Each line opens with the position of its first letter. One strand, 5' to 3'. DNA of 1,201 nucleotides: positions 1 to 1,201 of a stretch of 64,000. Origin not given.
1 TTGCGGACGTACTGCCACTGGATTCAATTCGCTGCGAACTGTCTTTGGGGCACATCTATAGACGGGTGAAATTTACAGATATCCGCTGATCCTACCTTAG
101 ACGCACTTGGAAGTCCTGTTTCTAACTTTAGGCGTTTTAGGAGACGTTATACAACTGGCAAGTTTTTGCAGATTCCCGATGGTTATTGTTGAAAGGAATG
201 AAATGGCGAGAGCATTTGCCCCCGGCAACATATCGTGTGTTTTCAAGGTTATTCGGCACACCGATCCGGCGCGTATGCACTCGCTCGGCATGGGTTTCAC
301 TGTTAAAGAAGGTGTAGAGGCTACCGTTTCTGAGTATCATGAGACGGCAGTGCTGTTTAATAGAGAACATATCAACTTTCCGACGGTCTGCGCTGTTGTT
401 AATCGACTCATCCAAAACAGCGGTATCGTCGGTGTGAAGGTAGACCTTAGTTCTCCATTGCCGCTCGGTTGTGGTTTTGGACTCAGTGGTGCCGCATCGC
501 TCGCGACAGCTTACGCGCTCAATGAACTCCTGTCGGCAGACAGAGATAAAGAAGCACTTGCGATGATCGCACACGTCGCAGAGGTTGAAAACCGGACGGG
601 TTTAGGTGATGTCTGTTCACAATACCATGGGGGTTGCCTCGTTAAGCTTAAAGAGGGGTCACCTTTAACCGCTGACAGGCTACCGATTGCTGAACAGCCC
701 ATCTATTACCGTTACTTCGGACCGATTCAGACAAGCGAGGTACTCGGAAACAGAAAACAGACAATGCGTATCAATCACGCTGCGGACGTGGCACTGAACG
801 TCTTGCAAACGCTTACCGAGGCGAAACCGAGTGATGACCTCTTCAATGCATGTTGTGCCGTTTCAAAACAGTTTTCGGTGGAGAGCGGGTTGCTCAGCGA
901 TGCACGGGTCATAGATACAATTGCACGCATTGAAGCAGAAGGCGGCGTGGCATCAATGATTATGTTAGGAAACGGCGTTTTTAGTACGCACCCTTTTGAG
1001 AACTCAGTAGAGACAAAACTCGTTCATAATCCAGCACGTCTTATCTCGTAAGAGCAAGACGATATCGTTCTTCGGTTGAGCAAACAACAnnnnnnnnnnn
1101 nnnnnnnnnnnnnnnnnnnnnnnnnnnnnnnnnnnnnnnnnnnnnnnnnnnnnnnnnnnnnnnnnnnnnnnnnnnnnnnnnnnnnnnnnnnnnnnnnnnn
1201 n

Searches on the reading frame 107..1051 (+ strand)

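Call 78: search_protein_families(library=pfam, proteins=[window:107-1051:+], max_evalue=0.00001)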
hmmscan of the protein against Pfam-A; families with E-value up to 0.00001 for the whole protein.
window:107-1051:+ (314 aa): 1 family
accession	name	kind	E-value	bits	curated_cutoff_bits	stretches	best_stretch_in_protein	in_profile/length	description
PF00288.32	GHMP_kinases_N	-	4.1e-14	53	22.3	1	94-176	3-87/87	GHMP kinases N terminal domain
